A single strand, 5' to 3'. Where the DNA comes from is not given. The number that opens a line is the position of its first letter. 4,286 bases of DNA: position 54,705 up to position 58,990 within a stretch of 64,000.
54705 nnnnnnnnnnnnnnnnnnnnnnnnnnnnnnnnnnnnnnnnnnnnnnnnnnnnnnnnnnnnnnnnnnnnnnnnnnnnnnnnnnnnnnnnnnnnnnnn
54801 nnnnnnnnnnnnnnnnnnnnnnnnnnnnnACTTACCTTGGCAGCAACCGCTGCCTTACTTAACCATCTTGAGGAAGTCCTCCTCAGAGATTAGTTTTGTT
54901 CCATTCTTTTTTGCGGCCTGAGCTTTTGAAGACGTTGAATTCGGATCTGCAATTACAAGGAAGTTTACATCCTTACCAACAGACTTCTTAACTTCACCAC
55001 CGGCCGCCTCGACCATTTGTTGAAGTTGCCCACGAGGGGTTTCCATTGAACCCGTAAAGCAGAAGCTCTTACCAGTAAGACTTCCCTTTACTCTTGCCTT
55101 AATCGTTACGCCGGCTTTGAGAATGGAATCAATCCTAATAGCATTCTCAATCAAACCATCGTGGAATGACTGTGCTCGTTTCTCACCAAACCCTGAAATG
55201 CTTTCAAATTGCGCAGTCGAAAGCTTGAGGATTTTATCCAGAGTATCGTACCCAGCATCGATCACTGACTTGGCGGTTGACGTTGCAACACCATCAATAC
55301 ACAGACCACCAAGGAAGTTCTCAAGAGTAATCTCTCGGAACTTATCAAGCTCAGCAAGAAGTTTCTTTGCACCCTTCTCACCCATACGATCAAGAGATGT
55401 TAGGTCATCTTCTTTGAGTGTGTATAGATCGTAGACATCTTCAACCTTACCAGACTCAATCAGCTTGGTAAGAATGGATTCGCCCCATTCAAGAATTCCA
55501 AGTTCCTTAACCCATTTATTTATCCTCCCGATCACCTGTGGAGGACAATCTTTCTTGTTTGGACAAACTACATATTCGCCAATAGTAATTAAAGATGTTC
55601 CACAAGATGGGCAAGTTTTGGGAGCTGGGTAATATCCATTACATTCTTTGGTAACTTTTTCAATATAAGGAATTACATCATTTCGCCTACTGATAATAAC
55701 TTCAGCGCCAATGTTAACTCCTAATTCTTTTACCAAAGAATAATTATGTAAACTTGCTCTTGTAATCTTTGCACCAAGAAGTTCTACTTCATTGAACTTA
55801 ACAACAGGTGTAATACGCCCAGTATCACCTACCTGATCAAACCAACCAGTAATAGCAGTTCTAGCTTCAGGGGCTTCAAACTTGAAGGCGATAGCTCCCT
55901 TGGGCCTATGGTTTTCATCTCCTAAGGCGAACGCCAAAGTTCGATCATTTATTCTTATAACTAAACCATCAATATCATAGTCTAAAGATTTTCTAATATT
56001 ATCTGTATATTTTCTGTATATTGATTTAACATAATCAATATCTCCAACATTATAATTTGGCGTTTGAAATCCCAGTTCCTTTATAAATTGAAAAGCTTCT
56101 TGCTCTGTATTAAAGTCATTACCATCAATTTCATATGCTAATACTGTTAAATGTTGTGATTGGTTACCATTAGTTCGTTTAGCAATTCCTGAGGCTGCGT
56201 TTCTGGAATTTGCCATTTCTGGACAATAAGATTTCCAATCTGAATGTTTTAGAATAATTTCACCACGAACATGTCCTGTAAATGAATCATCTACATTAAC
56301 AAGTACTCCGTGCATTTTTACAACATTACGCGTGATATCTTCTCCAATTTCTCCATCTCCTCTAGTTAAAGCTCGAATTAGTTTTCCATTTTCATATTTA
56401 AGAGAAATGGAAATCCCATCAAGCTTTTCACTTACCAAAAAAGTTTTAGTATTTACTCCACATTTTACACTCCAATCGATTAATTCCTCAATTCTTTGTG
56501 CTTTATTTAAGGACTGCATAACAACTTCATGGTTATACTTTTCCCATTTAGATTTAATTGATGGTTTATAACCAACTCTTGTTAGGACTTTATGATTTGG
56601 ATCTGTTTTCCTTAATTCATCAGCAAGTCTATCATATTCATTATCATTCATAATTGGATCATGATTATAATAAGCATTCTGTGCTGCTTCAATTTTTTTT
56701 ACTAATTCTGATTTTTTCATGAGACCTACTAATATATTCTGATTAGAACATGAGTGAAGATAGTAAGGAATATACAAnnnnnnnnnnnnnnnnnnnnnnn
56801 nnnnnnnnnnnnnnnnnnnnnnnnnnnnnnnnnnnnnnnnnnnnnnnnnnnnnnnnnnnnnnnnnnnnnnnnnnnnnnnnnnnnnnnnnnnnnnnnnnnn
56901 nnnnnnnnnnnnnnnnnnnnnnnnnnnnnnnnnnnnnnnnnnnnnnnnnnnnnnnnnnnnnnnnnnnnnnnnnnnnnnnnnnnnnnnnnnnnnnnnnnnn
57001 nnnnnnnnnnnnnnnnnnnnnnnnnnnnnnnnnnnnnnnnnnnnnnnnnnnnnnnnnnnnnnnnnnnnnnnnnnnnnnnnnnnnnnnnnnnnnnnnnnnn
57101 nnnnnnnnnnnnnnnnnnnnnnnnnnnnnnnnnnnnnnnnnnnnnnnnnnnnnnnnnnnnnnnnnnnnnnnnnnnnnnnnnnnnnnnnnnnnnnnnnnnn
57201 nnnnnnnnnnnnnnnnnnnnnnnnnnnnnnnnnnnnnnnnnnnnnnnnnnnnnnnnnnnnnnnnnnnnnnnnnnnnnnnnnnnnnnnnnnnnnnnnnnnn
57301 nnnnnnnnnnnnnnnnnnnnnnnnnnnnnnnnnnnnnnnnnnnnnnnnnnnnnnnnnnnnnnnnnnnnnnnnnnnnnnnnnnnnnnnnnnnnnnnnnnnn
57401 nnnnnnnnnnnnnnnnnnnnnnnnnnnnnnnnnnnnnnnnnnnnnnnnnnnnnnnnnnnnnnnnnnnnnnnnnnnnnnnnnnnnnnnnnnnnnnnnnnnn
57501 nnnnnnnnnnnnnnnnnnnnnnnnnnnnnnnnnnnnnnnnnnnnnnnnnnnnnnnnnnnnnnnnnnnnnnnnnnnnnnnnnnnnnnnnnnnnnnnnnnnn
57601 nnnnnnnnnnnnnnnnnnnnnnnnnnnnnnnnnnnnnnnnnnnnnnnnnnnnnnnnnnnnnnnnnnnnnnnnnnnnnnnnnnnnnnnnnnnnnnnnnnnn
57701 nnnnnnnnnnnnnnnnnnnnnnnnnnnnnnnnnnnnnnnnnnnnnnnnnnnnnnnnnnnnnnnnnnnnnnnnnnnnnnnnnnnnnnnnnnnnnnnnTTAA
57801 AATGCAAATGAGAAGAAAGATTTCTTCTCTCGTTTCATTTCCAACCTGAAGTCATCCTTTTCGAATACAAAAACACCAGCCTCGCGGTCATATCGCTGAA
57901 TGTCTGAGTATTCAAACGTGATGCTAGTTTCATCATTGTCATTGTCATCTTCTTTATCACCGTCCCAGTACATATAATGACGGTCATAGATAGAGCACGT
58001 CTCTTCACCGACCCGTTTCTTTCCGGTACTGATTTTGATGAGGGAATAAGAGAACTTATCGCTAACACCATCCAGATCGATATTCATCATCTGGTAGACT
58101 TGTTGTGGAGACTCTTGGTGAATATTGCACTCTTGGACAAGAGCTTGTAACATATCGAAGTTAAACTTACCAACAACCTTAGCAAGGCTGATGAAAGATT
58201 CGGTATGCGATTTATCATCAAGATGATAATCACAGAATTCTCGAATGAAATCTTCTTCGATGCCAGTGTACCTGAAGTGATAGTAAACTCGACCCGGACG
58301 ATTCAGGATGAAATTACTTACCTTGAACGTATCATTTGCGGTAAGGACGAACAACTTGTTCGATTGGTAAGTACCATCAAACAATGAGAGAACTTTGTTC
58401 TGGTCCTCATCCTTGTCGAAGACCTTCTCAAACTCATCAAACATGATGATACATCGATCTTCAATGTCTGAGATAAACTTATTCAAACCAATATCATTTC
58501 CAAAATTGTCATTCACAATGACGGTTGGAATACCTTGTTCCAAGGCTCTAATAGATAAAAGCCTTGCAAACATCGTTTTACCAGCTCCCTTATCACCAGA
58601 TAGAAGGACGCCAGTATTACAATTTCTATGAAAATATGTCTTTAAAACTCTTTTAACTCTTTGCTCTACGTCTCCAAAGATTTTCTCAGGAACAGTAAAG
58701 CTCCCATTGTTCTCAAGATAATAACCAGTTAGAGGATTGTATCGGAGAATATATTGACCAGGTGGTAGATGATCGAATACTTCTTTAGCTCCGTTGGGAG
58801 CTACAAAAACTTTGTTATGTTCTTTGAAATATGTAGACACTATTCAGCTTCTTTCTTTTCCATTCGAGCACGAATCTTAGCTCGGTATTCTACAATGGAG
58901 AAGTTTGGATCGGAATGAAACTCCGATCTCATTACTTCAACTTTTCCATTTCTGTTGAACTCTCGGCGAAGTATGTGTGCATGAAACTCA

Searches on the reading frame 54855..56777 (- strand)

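Call 9: search_protein_families(library=pfam, proteins=[window:54855-56777:-], max_evalue=0.001)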
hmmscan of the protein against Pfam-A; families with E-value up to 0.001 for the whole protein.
window:54855-56777:- (640 aa): 6 families
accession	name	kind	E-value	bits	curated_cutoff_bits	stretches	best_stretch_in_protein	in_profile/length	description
PF01653.23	DNA_ligase_aden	-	8.1e-45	153.7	27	1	76-302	2-252/253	NAD-dependent DNA ligase adenylation domain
PF03120.22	DNA_ligase_OB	-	5.9e-19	68.2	32.9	1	315-378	10-73/79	NAD-dependent DNA ligase OB-fold domain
PF00533.33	BRCT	-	4e-12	46.6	21.3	1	567-637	6-76/78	BRCA1 C Terminus (BRCT) domain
PF14520.12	HHH_5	-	1.4e-11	45.2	27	1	494-537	7-50/57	Helix-hairpin-helix domain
PF12738.14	PTCB-BRCT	-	5.1e-08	33.3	22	1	573-631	4-60/63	twin BRCT domain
PF16589.12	BRCT_2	-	6.5e-06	26.8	27.3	1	567-631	3-66/86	BRCT domain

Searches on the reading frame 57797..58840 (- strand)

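Call 29: search_protein_families(library=phrogs, proteins=[window:57797-58840:-], max_evalue=0.001)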
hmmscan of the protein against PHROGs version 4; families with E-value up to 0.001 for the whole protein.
window:57797-58840:- (347 aa): 5 families
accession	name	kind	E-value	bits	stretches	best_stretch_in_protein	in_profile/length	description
phrog_2376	-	other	2e-92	311.3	1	3-312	2-317/363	ATPase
phrog_10440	-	unknown function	3.4e-06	26.8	1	75-185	232-345/483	-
phrog_168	-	DNA, RNA and nucleotide metabolism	6.2e-06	27.1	1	65-234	32-204/314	clamp loader of DNA polymerase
phrog_14322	-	unknown function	4.3e-05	23.9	1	66-223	218-381/398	-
phrog_3277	-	DNA, RNA and nucleotide metabolism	0.00011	23.1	1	70-173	5-122/168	DnaC-like helicase loader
